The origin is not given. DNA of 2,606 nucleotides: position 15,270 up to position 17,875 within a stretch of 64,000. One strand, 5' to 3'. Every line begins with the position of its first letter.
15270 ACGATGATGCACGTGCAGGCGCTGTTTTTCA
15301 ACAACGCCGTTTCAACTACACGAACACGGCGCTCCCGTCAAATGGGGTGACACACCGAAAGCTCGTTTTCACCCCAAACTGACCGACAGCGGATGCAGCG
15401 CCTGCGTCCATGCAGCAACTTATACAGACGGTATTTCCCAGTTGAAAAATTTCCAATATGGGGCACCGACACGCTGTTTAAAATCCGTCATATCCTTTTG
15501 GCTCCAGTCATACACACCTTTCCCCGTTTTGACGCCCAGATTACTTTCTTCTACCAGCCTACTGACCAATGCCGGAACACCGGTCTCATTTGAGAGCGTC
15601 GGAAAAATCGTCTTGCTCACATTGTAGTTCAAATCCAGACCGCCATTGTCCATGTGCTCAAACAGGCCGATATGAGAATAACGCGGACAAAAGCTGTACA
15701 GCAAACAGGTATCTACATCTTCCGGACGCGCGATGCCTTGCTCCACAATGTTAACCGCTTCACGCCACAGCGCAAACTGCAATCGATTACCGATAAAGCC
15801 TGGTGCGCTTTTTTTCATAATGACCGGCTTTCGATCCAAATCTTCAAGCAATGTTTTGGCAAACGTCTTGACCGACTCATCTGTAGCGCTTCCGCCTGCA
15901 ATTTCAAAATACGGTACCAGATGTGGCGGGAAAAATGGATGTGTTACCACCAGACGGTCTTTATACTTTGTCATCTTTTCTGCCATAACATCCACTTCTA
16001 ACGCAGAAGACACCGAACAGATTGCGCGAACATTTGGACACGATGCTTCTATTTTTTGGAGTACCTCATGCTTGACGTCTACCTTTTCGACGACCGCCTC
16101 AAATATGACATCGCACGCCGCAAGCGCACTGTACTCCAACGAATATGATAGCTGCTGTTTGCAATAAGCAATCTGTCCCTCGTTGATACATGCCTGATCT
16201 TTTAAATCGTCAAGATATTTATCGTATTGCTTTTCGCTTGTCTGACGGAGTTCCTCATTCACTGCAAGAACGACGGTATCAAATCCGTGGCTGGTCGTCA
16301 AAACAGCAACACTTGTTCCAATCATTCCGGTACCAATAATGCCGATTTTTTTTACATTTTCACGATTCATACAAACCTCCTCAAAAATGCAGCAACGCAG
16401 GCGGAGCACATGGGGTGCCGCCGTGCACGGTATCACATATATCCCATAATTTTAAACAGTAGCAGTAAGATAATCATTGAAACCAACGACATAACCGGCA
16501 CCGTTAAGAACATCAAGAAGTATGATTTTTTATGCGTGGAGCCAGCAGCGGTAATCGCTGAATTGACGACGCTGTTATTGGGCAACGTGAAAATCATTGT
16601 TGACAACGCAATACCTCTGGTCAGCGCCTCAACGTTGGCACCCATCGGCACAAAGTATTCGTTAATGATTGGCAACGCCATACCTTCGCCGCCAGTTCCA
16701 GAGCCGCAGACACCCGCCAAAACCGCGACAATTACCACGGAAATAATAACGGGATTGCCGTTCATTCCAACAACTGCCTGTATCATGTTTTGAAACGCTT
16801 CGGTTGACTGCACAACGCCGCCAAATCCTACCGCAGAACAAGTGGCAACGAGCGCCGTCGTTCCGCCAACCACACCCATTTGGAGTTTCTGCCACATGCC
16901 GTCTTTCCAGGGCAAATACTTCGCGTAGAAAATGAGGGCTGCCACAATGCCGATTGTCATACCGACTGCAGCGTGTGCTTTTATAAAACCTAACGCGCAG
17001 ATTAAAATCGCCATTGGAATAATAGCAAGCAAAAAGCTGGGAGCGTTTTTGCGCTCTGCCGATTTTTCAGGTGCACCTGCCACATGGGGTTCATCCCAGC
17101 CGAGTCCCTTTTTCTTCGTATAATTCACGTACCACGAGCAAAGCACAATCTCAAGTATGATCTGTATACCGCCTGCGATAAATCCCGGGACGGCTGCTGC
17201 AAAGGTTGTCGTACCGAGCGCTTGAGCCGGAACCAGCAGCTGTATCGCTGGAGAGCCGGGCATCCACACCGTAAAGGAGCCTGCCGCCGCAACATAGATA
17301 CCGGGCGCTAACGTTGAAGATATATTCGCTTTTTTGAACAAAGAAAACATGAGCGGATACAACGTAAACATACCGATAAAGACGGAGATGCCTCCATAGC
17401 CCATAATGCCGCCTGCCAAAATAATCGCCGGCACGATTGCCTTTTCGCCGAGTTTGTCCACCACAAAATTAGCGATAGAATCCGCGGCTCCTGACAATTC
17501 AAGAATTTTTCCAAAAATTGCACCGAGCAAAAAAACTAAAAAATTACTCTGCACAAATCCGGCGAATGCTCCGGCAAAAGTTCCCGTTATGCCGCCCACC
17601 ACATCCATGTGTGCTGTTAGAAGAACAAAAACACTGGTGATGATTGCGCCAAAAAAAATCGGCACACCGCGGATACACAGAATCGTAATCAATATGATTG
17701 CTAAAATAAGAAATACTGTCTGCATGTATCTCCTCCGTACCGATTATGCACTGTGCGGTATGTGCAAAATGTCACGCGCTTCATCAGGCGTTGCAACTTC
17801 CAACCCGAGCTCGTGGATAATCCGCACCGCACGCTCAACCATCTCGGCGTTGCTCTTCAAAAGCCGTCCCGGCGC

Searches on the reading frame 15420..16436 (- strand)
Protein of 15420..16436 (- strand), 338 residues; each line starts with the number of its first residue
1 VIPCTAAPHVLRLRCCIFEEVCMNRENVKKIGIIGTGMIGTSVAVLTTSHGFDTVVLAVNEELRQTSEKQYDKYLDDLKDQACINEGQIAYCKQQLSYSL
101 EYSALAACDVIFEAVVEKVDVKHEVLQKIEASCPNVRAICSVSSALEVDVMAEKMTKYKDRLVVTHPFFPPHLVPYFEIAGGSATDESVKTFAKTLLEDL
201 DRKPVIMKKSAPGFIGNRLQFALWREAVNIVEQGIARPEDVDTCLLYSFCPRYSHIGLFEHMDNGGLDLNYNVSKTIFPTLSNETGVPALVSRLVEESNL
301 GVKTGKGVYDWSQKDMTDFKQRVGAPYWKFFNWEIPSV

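Call 3: search_protein_families(library=pfam, proteins=[window:15420-16436:-])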
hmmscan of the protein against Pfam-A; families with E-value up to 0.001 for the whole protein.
window:15420-16436:- (338 aa): 3 families
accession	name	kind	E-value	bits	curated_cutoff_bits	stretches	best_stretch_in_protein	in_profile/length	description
PF02737.24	3HCDH_N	-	2.4e-36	125.8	22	1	30-209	1-179/180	3-hydroxyacyl-CoA dehydrogenase, NAD binding domain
PF00725.27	3HCDH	-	1.6e-19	70.7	22.1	1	213-311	1-97/97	3-hydroxyacyl-CoA dehydrogenase, C-terminal domain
PF02826.25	2-Hacid_dh_C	-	0.00024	21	25.1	1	27-78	35-85/178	D-isomer specific 2-hydroxyacid dehydrogenase, NAD binding domain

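Call 31: search_protein_families(library=ncbifam, proteins=[window:15420-16436:-], max_evalue=0.00001)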
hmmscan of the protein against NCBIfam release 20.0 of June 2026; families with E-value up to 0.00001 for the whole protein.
window:15420-16436:- (338 aa): 19 families
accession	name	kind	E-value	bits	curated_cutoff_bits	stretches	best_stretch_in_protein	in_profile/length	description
NF006125.0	PRK08269.1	equivalog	4.3e-49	167.4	427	1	26-322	3-307/334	3-hydroxybutyryl-CoA dehydrogenase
NF042925.1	FHMPC_DH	equivalog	2e-48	165.3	500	1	30-321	2-290/304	5-formyl-3-hydroxy-2-methylpyridine 4-carboxylate 5-dehydrogenase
NF004783.0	PRK06129.1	equivalog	1e-46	159.8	347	1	29-263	3-237/315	3-hydroxyacyl-CoA dehydrogenase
NF006124.0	PRK08268.1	subfamily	2.8e-44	152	508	1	25-317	4-293/507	3-hydroxyacyl-CoA dehydrogenase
NF006722.0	PRK09260.1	equivalog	5.9e-39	134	429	1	28-315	2-285/289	3-hydroxyacyl-CoA dehydrogenase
NF004474.0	PRK05808.1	subfamily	4.5e-38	131.1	408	1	27-311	2-282/283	3-hydroxybutyryl-CoA dehydrogenase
NF005716.0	PRK07531.1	equivalog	4.5e-35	121.3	592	1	27-261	3-233/495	carnitine 3-dehydrogenase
NF005875.0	PRK07819.1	subfamily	2.3e-34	119.1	319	1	26-311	3-286/287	3-hydroxybutyryl-CoA dehydrogenase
TIGR02279.1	PaaC-3OHAcCoADH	equivalog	6.4e-34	117.6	669.4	1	27-314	4-288/503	3-hydroxyacyl-CoA dehydrogenase PaaH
NF006143.0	PRK08293.1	equivalog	2.8e-33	115.5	312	1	27-313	3-289/291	3-hydroxyacyl-CoA dehydrogenase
NF004699.0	PRK06035.1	equivalog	6.1e-30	104.4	500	1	27-291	2-260/294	3-hydroxyacyl-CoA dehydrogenase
NF008363.0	PRK11154.1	equivalog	1e-29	103.2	869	1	24-320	305-595/708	fatty acid oxidation complex subunit alpha FadJ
TIGR02441.1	fa_ox_alpha_mit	equivalog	3.6e-29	101.4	964.65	1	24-313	331-615/737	fatty acid oxidation complex subunit alpha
NF005715.0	PRK07530.1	equivalog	1.1e-28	100.4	420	1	27-314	3-286/292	3-hydroxybutyryl-CoA dehydrogenase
NF005471.0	PRK07066.1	equivalog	2e-28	99.4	414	1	27-260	6-235/321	L-carnitine dehydrogenase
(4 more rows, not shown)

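Call 33: search_solved_structures(query=window:15420-16436:-, max_evalue=0.00001)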
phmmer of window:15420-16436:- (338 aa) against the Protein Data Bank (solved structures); distinct sequences matched with E-value up to 0.00001: 50.
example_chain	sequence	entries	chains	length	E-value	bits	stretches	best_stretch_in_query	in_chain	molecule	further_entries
4om8_A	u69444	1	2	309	5.7e-33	117.6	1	103-314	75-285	5-formyl-3-hydroxy-2-methylpyridine 4-carboxylate 5-dehydrogenase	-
6aa8_A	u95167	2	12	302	2e-28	102.6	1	26-312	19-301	3-hydroxybutyryl-CoA dehydrogenase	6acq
4kug_A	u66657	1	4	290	1.1e-27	100.3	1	29-314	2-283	3-hydroxybutyryl-CoA dehydrogenase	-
4kue_A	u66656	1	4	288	1.3e-27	100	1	29-313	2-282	3-hydroxybutyryl-CoA dehydrogenase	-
4r1n_A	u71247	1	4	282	2.4e-27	99.1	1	29-312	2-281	3-hydroxybutyryl-CoA dehydrogenase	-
4kuh_A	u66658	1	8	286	5.8e-27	97.9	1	29-312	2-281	3-hydroxybutyryl-CoA dehydrogenase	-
4pzc_A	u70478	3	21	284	3.7e-26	95.2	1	28-312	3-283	3-Hydroxyacyl-CoA dehydrogenase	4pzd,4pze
3mog_A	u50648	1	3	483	5.6e-26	94.6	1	27-313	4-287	Probable 3-hydroxybutyryl-CoA dehydrogenase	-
1zej_A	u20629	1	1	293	5.7e-26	94.6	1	93-319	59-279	3-hydroxyacyl-CoA dehydrogenase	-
6dv2_G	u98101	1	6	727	6.3e-23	84.6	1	25-313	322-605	Trifunctional enzyme subunit alpha, mitochondrial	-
5zqz_A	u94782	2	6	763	7.1e-23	84.4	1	25-313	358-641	Trifunctional enzyme subunit alpha, mitochondrial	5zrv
4j0e_A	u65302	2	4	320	8.9e-23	84.1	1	22-315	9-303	Probable 3-hydroxyacyl-CoA dehydrogenase F54C8.1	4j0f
1zcj_A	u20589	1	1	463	1.3e-22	83.5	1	26-312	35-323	Peroxisomal bifunctional enzyme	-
28jj_A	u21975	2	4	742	4.8e-22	81.7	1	26-312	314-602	Peroxisomal bifunctional enzyme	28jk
2x58_A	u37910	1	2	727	7.1e-22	81.1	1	26-312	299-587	PEROXISOMAL BIFUNCTIONAL ENZYME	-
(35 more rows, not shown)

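Call 61: search_solved_structures(query=window:15420-16370:-, max_evalue=1e-20, show_alignments=4)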
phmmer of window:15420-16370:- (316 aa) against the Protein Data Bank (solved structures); distinct sequences matched with E-value up to 1e-20: 24.
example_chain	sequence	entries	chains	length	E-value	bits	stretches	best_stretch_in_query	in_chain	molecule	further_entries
4om8_A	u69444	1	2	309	4.7e-33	117.9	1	81-292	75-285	5-formyl-3-hydroxy-2-methylpyridine 4-carboxylate 5-dehydrogenase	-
6aa8_A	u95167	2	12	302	2.3e-28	102.5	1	5-290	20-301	3-hydroxybutyryl-CoA dehydrogenase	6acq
4kug_A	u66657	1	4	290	9.2e-28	100.5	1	7-292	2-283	3-hydroxybutyryl-CoA dehydrogenase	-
4kue_A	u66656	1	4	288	1.2e-27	100.2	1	7-291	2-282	3-hydroxybutyryl-CoA dehydrogenase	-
4r1n_A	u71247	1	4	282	2.1e-27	99.3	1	7-290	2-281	3-hydroxybutyryl-CoA dehydrogenase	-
4kuh_A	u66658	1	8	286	5.1e-27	98.1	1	7-290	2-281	3-hydroxybutyryl-CoA dehydrogenase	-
4pzc_A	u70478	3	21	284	3.2e-26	95.4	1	6-290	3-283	3-Hydroxyacyl-CoA dehydrogenase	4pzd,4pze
3mog_A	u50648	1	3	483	4.3e-26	95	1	5-291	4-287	Probable 3-hydroxybutyryl-CoA dehydrogenase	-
1zej_A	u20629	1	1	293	5.7e-26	94.6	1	72-296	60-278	3-hydroxyacyl-CoA dehydrogenase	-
6dv2_G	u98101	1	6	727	7.8e-23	84.3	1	4-291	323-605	Trifunctional enzyme subunit alpha, mitochondrial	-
5zqz_A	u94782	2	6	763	8.8e-23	84.1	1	4-291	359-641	Trifunctional enzyme subunit alpha, mitochondrial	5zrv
1zcj_A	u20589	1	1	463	1.3e-22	83.6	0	4-290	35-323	Peroxisomal bifunctional enzyme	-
4j0e_A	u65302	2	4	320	2e-22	83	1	4-293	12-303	Probable 3-hydroxyacyl-CoA dehydrogenase F54C8.1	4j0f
28jj_A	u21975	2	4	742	4.5e-22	81.8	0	4-290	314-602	Peroxisomal bifunctional enzyme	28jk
2x58_A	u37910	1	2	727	6.7e-22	81.2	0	4-290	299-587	PEROXISOMAL BIFUNCTIONAL ENZYME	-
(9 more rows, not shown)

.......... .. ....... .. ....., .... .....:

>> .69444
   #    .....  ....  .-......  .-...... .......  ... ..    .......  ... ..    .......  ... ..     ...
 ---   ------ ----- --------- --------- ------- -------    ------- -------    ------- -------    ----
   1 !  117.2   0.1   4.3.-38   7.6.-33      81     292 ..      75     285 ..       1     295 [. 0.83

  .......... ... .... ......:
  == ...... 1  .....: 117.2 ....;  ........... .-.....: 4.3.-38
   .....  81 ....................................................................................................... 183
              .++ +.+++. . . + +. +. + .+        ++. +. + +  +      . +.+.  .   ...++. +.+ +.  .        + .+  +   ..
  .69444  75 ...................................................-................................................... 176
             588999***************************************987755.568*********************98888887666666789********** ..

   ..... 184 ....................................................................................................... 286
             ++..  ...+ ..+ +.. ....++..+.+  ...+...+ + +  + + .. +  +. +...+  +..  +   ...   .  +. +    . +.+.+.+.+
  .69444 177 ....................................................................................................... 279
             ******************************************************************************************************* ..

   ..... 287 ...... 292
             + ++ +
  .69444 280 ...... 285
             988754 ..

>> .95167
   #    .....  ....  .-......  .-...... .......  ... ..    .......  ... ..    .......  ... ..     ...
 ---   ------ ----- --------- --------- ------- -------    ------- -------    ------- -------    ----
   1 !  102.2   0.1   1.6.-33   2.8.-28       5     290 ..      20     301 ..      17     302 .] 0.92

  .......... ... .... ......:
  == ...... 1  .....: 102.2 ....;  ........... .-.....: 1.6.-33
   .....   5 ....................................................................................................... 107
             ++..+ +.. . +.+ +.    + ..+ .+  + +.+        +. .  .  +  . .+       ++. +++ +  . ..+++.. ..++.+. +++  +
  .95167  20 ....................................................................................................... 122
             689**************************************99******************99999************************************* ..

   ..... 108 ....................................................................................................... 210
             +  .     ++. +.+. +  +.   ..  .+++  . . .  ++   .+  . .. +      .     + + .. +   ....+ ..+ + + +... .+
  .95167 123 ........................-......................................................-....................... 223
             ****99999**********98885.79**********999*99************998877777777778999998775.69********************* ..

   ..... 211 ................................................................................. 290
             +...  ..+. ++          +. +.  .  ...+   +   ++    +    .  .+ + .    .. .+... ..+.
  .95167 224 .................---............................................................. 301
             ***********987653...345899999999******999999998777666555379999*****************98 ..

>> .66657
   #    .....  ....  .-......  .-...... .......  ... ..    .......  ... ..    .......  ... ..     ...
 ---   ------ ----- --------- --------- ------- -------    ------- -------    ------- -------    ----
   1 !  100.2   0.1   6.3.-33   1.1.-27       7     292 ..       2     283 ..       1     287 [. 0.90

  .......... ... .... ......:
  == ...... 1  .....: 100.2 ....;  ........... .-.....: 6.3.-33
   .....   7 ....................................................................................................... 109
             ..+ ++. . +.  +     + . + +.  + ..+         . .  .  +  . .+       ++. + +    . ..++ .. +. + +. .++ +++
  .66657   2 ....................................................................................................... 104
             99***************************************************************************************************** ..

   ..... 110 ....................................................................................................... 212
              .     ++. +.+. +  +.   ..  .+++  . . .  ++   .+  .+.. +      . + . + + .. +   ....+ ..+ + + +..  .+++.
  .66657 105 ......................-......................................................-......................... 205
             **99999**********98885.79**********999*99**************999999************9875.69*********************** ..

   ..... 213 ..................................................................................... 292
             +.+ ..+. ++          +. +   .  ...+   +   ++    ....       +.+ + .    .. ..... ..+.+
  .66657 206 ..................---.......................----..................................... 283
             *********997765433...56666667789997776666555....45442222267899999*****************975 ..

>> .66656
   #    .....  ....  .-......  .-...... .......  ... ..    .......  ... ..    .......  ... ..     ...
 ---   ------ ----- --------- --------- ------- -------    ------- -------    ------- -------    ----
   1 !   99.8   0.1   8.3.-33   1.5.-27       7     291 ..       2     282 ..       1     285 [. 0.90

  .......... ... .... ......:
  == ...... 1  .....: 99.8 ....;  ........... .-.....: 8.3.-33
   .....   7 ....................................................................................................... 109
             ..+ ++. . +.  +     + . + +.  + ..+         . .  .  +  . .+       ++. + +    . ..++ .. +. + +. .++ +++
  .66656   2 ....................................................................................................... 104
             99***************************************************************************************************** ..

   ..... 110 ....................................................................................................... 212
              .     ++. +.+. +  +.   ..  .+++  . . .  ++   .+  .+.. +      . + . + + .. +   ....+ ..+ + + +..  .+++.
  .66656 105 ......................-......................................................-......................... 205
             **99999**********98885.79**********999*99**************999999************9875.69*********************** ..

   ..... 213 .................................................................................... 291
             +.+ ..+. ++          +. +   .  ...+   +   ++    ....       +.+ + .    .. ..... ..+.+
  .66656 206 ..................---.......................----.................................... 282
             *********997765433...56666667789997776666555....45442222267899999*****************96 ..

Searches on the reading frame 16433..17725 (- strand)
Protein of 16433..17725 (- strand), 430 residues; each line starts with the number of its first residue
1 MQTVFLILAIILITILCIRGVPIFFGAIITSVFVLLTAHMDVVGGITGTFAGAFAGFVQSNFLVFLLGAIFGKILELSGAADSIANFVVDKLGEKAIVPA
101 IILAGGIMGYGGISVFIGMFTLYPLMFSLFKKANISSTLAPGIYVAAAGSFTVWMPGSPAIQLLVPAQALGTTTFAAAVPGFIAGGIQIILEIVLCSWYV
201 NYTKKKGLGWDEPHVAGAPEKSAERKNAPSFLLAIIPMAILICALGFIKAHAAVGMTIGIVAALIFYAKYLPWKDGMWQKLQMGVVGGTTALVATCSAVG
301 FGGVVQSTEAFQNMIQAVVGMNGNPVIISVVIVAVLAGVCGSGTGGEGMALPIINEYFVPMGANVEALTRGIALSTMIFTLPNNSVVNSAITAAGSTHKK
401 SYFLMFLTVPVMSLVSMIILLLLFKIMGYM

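Call 3: search_protein_families(library=pfam, proteins=[window:16433-17725:-])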
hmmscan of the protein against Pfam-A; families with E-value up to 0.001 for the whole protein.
window:16433-17725:- (430 aa): 1 family
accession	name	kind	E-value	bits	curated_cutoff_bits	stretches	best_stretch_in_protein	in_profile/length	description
PF02447.22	GntP_permease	-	2.1e-11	43.7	22.5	1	3-419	3-436/440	GntP family permease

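Call 31: search_protein_families(library=ncbifam, proteins=[window:16433-17725:-], max_evalue=0.00001)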
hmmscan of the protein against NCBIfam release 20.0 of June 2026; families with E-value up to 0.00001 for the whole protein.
window:16433-17725:- (430 aa): 3 families
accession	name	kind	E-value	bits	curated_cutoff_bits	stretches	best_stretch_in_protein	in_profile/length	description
TIGR00791.1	gntP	subfamily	3.8e-08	32.8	292.75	1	3-424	3-436/439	gluconate:H+ symporter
NF007332.0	PRK09821.1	equivalog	1.9e-07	30.4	524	1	7-200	11-196/454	GntP family transporter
NF011560.0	PRK14984.1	equivalog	8e-06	25.4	744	1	3-173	3-174/438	gluconate transporter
